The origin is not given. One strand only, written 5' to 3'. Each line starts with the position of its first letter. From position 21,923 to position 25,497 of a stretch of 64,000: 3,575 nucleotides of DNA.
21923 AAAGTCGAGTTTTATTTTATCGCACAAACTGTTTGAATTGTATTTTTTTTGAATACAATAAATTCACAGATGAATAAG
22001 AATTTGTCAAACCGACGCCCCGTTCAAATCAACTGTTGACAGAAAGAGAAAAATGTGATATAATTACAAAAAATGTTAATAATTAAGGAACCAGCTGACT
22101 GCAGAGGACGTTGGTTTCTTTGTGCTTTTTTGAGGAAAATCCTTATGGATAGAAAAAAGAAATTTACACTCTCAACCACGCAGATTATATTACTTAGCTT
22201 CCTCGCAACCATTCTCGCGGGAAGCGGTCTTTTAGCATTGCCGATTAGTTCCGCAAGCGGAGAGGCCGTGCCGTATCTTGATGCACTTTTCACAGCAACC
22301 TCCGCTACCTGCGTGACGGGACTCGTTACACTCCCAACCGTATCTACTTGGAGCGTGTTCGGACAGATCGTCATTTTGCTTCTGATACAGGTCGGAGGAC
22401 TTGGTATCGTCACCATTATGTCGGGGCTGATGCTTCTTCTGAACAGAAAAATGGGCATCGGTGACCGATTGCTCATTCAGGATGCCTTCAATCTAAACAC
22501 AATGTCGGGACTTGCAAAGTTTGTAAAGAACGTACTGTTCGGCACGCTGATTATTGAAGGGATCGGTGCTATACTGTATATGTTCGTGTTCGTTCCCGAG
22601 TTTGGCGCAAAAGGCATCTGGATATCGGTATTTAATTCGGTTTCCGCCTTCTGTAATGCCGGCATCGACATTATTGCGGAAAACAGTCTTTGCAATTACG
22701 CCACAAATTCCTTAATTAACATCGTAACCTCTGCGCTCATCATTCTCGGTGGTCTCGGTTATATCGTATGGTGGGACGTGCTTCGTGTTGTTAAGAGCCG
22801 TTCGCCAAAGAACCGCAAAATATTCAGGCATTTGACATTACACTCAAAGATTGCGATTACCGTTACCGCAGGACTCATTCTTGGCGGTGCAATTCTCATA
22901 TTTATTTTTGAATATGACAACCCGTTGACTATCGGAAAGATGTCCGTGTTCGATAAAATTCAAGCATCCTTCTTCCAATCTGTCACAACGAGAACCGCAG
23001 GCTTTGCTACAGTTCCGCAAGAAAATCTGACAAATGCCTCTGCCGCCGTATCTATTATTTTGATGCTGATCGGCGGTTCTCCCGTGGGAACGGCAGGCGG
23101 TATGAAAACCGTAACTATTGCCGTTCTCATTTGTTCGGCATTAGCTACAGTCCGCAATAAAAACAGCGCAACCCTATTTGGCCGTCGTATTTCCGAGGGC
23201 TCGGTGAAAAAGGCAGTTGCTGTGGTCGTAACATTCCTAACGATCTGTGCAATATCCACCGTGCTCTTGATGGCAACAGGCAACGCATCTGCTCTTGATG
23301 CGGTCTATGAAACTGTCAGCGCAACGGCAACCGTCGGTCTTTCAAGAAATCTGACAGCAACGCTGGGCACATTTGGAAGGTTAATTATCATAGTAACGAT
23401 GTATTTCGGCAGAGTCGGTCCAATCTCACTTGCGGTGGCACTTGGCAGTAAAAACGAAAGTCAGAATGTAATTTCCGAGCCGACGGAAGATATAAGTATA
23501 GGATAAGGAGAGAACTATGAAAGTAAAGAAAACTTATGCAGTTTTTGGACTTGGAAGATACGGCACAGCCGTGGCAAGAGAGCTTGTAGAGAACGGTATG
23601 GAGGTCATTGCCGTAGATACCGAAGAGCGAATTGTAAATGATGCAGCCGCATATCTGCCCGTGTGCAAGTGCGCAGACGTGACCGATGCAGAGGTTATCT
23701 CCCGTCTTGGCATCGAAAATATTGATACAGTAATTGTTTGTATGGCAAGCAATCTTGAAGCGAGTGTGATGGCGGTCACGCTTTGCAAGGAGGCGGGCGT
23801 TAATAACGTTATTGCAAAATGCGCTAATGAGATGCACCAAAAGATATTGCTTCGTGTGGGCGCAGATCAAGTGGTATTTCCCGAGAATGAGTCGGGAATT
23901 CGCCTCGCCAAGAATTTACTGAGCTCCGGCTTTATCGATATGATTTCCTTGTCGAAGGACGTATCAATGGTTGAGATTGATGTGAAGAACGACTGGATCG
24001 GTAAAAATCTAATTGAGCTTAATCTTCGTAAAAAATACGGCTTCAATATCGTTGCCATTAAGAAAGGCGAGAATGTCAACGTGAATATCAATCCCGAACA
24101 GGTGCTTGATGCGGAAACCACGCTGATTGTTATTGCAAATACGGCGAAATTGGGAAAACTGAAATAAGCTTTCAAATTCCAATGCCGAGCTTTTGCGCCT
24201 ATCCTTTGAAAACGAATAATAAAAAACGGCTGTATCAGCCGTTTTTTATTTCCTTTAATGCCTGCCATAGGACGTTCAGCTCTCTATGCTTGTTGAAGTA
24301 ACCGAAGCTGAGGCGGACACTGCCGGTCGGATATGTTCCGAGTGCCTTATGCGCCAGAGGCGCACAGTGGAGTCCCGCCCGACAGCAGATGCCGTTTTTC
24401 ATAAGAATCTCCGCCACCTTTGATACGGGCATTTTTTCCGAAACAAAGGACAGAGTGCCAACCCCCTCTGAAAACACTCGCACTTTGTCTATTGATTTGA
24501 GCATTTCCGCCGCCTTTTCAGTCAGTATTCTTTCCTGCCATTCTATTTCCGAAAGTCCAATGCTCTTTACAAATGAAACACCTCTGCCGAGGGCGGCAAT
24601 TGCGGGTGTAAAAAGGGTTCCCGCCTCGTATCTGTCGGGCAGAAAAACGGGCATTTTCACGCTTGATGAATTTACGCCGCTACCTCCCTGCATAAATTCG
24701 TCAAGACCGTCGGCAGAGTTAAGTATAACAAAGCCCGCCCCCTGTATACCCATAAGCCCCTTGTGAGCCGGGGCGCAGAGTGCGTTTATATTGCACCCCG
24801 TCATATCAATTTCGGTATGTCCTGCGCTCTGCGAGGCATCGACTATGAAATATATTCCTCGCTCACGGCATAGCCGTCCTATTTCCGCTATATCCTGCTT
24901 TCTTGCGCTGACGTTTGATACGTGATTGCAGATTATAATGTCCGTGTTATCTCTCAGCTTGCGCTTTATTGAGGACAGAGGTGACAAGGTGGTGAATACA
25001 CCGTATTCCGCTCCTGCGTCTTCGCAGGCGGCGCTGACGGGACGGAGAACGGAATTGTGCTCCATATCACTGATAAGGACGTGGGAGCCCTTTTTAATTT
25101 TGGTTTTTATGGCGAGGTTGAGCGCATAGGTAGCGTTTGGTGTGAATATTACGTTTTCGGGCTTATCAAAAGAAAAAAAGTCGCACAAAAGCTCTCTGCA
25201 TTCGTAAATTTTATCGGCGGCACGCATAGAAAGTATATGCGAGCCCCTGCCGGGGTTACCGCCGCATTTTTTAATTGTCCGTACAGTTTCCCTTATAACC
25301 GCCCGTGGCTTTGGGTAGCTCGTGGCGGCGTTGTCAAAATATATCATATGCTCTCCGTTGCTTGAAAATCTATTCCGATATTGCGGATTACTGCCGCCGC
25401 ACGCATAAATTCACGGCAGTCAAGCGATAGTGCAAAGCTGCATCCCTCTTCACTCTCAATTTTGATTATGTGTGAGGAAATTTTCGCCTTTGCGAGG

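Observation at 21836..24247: ktrBA K+ uptake cassette bracketed by a duplicated 3' end of the GH13 gene, with non-native-looking codon usage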

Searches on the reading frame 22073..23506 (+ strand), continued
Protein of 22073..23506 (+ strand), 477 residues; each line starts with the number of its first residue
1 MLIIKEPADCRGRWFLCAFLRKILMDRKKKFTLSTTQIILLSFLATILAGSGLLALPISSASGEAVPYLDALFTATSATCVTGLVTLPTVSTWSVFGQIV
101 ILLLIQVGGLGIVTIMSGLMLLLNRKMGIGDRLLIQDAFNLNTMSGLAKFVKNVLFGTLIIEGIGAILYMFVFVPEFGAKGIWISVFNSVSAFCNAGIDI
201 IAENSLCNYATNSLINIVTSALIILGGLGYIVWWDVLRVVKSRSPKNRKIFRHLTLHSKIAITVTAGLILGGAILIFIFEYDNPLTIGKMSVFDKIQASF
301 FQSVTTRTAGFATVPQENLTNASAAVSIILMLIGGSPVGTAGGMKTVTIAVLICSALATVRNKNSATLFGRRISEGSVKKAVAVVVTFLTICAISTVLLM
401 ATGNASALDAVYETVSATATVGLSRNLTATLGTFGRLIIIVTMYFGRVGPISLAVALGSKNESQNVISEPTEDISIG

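Call 72: find_homologous_proteins(query=L085:4727-7156:+)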
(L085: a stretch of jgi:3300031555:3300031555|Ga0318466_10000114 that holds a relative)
Query L085:4727-7156:+ (810 aa): 8000 proteins with E <= 0.001 among 8000 candidates; the best 120 are listed.
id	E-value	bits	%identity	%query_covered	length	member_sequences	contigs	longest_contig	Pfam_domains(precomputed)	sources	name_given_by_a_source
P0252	0.0e+0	1842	100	100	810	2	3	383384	PF03483.23,PF03147.20,PF03484.22,PF17759.7,PF01588.27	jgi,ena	-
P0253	0.0e+0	1828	99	100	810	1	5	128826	PF03483.23,PF03147.20,PF03484.22,PF17759.7,PF01588.27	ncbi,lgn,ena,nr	ncbi:MAG: phenylalanine--tRNA ligase subunit beta [Clostridia bacterium]|nr:phenylalanine--tRNA liga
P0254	0.0e+0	1694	91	100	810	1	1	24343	PF03483.23,PF03147.20,PF03484.22,PF17759.7,PF01588.27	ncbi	-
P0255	0.0e+0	1687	91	100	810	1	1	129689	PF03483.23,PF03147.20,PF03484.22,PF17759.7,PF01588.27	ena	-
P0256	0.0e+0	1686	90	100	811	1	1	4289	PF03483.23,PF03147.20,PF03484.22,PF17759.7,PF01588.27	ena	-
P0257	0.0e+0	1683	90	100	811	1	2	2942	PF03483.23,PF03147.20,PF03484.22,PF17759.7,PF01588.27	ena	-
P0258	0.0e+0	1681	90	100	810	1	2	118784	PF03483.23,PF03147.20,PF03484.22,PF17759.7,PF01588.27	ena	-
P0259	0.0e+0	1680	90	100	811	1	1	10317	PF03483.23,PF03147.20,PF03484.22,PF17759.7,PF01588.27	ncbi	-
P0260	0.0e+0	1678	90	100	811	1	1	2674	PF03483.23,PF03147.20,PF03484.22,PF17759.7,PF01588.27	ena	-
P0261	0.0e+0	1678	90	100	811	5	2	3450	PF03483.23,PF03147.20,PF03484.22,PF17759.7,PF01588.27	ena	-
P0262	0.0e+0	1677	89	100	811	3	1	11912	PF03483.23,PF03147.20,PF03484.22,PF17759.7,PF01588.27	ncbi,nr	ncbi:MAG: phenylalanine--tRNA ligase subunit beta [Clostridia bacterium]|nr:phenylalanine--tRNA liga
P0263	0.0e+0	1676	89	100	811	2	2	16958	PF03483.23,PF03147.20,PF03484.22,PF17759.7,PF01588.27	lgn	-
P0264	0.0e+0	1674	89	100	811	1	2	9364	PF03483.23,PF03147.20,PF03484.22,PF17759.7,PF01588.27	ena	-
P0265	0.0e+0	1673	89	100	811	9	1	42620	PF03483.23,PF03147.20,PF03484.22,PF17759.7,PF01588.27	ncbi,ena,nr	ncbi:MAG: phenylalanine--tRNA ligase subunit beta [Clostridia bacterium]|nr:phenylalanine--tRNA liga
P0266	0.0e+0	1671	89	100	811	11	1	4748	PF03483.23,PF03147.20,PF03484.22,PF17759.7,PF01588.27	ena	-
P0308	0.0e+0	1652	88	100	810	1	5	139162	PF03483.23,PF03147.20,PF03484.22,PF17759.7,PF01588.27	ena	-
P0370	0.0e+0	1631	88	100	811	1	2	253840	PF03483.23,PF03147.20,PF03484.22,PF17759.7,PF01588.27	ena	-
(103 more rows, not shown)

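Call 73: find_encoding_contigs(protein=P0255, flank=6000, max_places=2)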
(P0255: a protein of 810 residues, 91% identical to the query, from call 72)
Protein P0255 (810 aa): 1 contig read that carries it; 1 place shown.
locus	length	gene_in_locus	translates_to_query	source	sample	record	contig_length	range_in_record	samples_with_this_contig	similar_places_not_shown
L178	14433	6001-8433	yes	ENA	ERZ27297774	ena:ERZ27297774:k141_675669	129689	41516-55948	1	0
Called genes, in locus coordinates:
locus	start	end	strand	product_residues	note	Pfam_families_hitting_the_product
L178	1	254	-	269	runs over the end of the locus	PF00231:ATP-synt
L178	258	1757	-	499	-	PF02874:ATP-synt_ab_N, PF00006:ATP-synt_ab, PF00306:ATP-synt_ab_C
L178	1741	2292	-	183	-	PF00213:OSCP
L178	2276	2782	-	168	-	PF00430:ATP-synt_B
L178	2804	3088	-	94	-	PF00137:ATP-synt_C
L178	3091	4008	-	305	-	PF00119:ATP-synt_A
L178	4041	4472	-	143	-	PF03899:ATP-synt_I (weak)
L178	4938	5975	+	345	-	PF02912:Phe_tRNA-synt_N, PF01409:tRNA-synt_2d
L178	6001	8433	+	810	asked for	PF01588:tRNA_bind, PF03483:B3_4, PF03484:B5, PF17759:tRNA_synthFbeta, PF03147:FDX-ACB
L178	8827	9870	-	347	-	-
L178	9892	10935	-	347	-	-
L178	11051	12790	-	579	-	PF02690:Na_Pi_cotrans, PF01895:PhoU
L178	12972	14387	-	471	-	PF00149:Metallophos, PF00041:fn3 (faint)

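Call 74: find_encoding_contigs(protein=P0370, flank=6000, max_places=2)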
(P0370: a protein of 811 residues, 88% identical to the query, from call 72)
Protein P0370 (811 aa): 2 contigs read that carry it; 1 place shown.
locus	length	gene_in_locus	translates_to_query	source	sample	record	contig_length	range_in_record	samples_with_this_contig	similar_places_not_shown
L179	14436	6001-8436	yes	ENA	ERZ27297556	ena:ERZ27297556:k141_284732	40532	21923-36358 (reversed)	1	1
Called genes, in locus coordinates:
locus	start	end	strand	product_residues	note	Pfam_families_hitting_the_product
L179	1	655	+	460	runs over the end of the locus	PF00171:Aldedh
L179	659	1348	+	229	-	PF07947:YhhN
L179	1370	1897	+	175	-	PF00724:Oxidored_FMN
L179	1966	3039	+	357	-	-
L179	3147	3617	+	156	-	-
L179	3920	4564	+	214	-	PF00702:Hydrolase, PF12710:HAD, PF13419:HAD_2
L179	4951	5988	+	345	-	PF02912:Phe_tRNA-synt_N, PF01409:tRNA-synt_2d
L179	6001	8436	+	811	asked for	PF01588:tRNA_bind, PF03483:B3_4, PF03484:B5, PF17759:tRNA_synthFbeta, PF03147:FDX-ACB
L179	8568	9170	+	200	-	PF13529:Peptidase_C39_2 (weak)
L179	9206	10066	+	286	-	PF01261:AP_endonuc_2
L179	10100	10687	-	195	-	PF12822:ECF_trnsprt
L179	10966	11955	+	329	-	-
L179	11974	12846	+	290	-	-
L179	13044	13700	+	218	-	PF16255:Lipase_GDSL_lke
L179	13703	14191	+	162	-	PF04073:tRNA_edit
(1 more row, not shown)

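Call 75: find_encoding_contigs(protein=P0308, flank=6000, max_places=2)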
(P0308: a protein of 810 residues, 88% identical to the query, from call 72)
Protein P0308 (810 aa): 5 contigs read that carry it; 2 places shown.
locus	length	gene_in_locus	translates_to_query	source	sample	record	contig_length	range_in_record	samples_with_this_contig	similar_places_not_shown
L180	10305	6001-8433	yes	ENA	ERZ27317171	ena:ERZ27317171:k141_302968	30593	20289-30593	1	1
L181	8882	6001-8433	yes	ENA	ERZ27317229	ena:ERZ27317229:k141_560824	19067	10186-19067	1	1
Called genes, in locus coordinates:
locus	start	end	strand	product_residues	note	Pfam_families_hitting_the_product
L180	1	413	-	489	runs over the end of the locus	PF12389:Peptidase_M73 (faint)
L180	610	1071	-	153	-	-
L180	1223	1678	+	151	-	PF10825:DUF2752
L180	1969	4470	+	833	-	PF19732:SpoIIE_N, PF07228:SpoIIE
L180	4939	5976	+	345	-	PF02912:Phe_tRNA-synt_N, PF01409:tRNA-synt_2d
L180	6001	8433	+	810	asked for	PF01588:tRNA_bind, PF03483:B3_4, PF03484:B5, PF17759:tRNA_synthFbeta, PF03147:FDX-ACB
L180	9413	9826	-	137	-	PF12844:HTH_19, PF13560:HTH_31, PF01381:HTH_3, PF13443:HTH_26 (weak)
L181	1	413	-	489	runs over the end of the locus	PF12389:Peptidase_M73 (faint)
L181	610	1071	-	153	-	-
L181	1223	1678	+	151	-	PF10825:DUF2752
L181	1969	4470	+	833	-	PF19732:SpoIIE_N, PF07228:SpoIIE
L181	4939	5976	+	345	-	PF02912:Phe_tRNA-synt_N, PF01409:tRNA-synt_2d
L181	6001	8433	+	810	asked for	PF01588:tRNA_bind, PF03483:B3_4, PF03484:B5, PF17759:tRNA_synthFbeta, PF03147:FDX-ACB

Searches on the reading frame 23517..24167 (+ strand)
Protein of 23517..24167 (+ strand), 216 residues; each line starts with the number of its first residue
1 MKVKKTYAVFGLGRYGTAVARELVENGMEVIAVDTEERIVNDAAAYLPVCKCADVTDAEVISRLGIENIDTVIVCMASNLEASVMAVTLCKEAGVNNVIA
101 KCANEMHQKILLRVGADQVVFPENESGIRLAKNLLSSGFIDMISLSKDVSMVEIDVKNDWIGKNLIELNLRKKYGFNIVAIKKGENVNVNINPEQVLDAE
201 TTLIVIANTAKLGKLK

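Call 6: search_protein_families(library=pfam, proteins=[window:23517-24167:+])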
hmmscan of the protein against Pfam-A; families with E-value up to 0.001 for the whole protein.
window:23517-24167:+ (216 aa): 5 families
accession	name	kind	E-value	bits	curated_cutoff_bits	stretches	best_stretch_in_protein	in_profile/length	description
PF02254.24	TrkA_N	-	1.1e-24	87.5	23.8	1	7-122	1-116/116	TrkA-N domain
PF02080.26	TrkA_C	-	2.1e-11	44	27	1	152-215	4-66/71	TrkA-C domain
PF02826.25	2-Hacid_dh_C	-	0.00011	22.1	25.1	1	4-42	36-74/178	D-isomer specific 2-hydroxyacid dehydrogenase, NAD binding domain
PF03446.21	NAD_binding_2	-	0.00035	21.1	21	1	7-104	2-94/161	NAD binding domain of 6-phosphogluconate dehydrogenase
PF13380.12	CoA_binding_2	-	0.00083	20.2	22.8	0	5-101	1-86/116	CoA binding domain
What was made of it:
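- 23517..24167 (+): ktrA, the RCK-type regulatory subunit (TrkA_N + TrkA_C, 216 aa). Pfam TrkA_N 1.1e-24 and TrkA_C 2.1e-11 (call 6).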

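Call 8: find_encoding_contigs(protein=window:23517-24164:+, flank=10000, max_places=10)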
Protein window:23517-24164:+ (216 aa): 4 contigs read that carry it; 3 places shown.
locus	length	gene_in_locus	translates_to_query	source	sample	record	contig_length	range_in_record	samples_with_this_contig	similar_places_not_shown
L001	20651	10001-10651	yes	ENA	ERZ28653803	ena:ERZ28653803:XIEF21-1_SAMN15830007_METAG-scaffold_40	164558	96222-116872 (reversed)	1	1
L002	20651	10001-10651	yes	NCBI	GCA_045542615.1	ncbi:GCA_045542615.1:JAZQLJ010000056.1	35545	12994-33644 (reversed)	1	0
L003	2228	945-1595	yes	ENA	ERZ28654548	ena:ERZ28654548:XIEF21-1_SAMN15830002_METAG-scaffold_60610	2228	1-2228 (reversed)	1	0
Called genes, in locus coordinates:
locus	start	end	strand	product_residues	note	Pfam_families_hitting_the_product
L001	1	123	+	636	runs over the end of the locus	PF02922:CBM_48, PF00128:Alpha-amylase, PF02806:Alpha-amylase_C (weak)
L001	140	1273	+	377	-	PF00483:NTP_transferase, PF07959:Fucose_pyrophosphorylase (faint), PF24894:Hexapep_GlmU, PF25084:LbH_EIF2B (weak), PF25247:LbH_GLGC (faint), PF25087:GMPPB_C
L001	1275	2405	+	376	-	PF00483:NTP_transferase, PF25084:LbH_EIF2B, PF25087:GMPPB_C (weak), PF24894:Hexapep_GlmU, PF25247:LbH_GLGC (faint)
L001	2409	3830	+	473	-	PF08323:Glyco_transf_5, PF00534:Glycos_transf_1, PF13692:Glyco_trans_1_4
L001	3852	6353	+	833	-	PF00343:Phosphorylase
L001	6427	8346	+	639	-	PF00128:Alpha-amylase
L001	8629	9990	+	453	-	PF02386:TrkH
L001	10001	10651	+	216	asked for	PF02254:TrkA_N, PF02080:TrkA_C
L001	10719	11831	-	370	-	PF00266:Aminotran_5, PF01041:DegT_DnrJ_EryC1 (weak), PF01053:Cys_Met_Meta_PP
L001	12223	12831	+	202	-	PF00753:Lactamase_B, PF12706:Lactamase_B_2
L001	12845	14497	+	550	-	PF00749:tRNA-synt_1c, PF03950:tRNA-synt_1c_C, PF20974:tRNA-synt_1c_C2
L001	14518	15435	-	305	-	PF02588:YitT_membrane, PF10035:DUF2179 (weak)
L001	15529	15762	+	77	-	-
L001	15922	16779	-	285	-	PF00590:TP_methylase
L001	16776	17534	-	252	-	PF05175:MTS, PF03602:Cons_hypoth95, PF13649:Methyltransf_25 (weak), PF07669:Eco57I (weak)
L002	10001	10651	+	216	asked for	PF02254:TrkA_N, PF02080:TrkA_C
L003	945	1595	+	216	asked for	PF02254:TrkA_N, PF02080:TrkA_C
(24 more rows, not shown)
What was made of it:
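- The source is a metagenome scaffold (call 8).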

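Call 59: search_protein_families(library=ncbifam, proteins=[window:23517-24164:+])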
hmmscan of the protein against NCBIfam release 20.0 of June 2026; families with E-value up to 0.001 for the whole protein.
window:23517-24164:+ (216 aa): 12 families
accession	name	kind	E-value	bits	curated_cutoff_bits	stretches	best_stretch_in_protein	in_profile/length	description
NF007039.0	PRK09496.3-2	equivalog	1.2e-14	54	293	1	9-212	5-213/446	Trk system potassium transporter TrkA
NF007043.0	PRK09496.3-6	equivalog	3.9e-14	52.3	384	1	7-209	234-434/445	Trk system potassium transporter TrkA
NF007041.0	PRK09496.3-4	equivalog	8.2e-13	47.9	386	1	8-212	231-436/450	Trk system potassium transporter TrkA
NF007031.0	PRK09496.1-2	equivalog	1.2e-09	37.8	289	1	8-214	237-446/458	Trk system potassium transporter TrkA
NF007034.0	PRK09496.2-1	subfamily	1.1e-08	34.4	344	1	9-212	232-438/445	Trk system potassium transporter TrkA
NF042925.1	FHMPC_DH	equivalog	1.1e-06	28.2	500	1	7-131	3-119/304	5-formyl-3-hydroxy-2-methylpyridine 4-carboxylate 5-dehydrogenase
NF007042.0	PRK09496.3-5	equivalog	8.3e-06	24.7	467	1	28-210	270-453/466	Trk system potassium transporter TrkA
NF002973.0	PRK03659.1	equivalog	1e-05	24.4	804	1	8-121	404-517/602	glutathione-regulated potassium-efflux system protein KefB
NF007032.0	PRK09496.1-4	equivalog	3.1e-05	23.1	309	1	10-128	237-355/457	Trk system potassium transporter TrkA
NF007033.0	PRK09496.1-5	equivalog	6.8e-05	22.1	338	1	9-189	5-191/449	Trk system potassium transporter TrkA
NF002924.0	PRK03562.1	equivalog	0.00034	19.2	752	1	9-135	407-533/623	glutathione-regulated potassium-efflux system protein KefC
TIGR00692.1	tdh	equivalog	0.00047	19.3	458.35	1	82-142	173-233/340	L-threonine 3-dehydrogenase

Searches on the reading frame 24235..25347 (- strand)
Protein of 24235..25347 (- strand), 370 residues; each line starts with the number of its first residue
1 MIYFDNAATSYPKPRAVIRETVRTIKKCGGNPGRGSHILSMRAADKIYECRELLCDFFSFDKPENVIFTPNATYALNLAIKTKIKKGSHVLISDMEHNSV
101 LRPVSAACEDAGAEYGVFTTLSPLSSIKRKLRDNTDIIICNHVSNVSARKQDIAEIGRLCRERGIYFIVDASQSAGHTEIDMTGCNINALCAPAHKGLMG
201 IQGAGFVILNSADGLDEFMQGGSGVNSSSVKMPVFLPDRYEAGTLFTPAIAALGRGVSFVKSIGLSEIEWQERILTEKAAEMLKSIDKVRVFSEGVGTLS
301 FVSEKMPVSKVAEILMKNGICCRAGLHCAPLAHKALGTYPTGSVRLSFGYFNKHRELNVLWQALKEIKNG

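Call 6: search_protein_families(library=pfam, proteins=[window:24235-25347:-])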
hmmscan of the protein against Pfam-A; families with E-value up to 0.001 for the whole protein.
window:24235-25347:- (370 aa): 4 families
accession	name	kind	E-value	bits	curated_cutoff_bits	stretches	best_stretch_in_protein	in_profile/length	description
PF00266.25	Aminotran_5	-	3.9e-68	230.5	21.5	1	2-359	1-370/371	Aminotransferase class-V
PF01053.26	Cys_Met_Meta_PP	-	1.1e-07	31.3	27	1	66-176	70-179/381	Cys/Met metabolism PLP-dependent enzyme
PF01041.23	DegT_DnrJ_EryC1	-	1.5e-05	24.8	19.8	1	57-178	33-153/360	DegT/DnrJ/EryC1/StrS aminotransferase family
PF00155.27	Aminotran_1_2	-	0.00016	21.4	19.7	1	46-170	43-185/361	Aminotransferase class I and II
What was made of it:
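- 24235..25347 (-): Cysteine desulfurase family gene, convergent with GH13 in all relatives. Pfam Aminotran_5 (call 6).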

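Call 59: search_protein_families(library=ncbifam, proteins=[window:24238-25347:-])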
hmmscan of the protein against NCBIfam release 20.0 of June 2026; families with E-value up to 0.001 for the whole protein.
window:24238-25347:- (370 aa): 33 families (the best 25 are shown)
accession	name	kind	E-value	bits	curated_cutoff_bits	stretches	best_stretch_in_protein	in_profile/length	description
TIGR01977.1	am_tr_V_EF2568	hypoth_equivalog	1.1e-118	396.5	377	1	2-367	1-376/376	cysteine desulfurase family protein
NF040779.1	Sec_lyase_SclA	exception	1.3e-74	251.4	525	1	2-367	1-376/378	selenocysteine lyase SclA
TIGR01979.1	sufS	subfamily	9.7e-63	212.4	475.1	1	1-369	19-400/403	SufS family cysteine desulfurase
NF041166.1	f2_encap_cargo1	exception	3.3e-42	145.4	800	1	1-366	246-622/623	family 2A encapsulin nanocompartment cargo protein cysteine desulfurase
NF006791.0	PRK09295.1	equivalog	5e-37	127.9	661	1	2-368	25-402/406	cysteine desulfurase SufS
TIGR03392.1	FeS_syn_CsdA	equivalog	6.7e-34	117.7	493.6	1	2-366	18-391/398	cysteine desulfurase CsdA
NF008126.0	PRK10874.1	equivalog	3.7e-33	115.2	607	1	2-365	21-393/401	cysteine desulfurase CsdA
TIGR03402.1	FeS_nifS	equivalog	5.8e-28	97.7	530.75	1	2-367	1-369/379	cysteine desulfurase NifS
TIGR02006.1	IscS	equivalog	2.2e-26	92.8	643.2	1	2-293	5-289/402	IscS subfamily cysteine desulfurase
NF010611.0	PRK14012.1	equivalog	2.2e-26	92.7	548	1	2-292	7-292/406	IscS subfamily cysteine desulfurase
TIGR03235.1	DNA_S_dndA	equivalog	2.1e-23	83.2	480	1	3-287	1-280/353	cysteine desulfurase DndA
TIGR01976.1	am_tr_V_VC1184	hypoth_equivalog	2.6e-23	83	352.35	1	1-364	19-401/401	cysteine desulfurase-like protein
NF002806.0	PRK02948.1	subfamily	1.1e-16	60.8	304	1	1-211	1-214/381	IscS subfamily cysteine desulfurase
TIGR03403.1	nifS_epsilon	equivalog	1.2e-15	57.2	587.7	1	2-227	1-232/382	NifS family cysteine desulfurase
TIGR03301.1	PhnW-AepZ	equivalog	1.8e-12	47.3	360.8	1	123-211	112-202/355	2-aminoethylphosphonate aminotransferase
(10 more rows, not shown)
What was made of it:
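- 24235..25347 (-): TIGR01977 scores 396.5 bits, above its cut-off (call 59).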
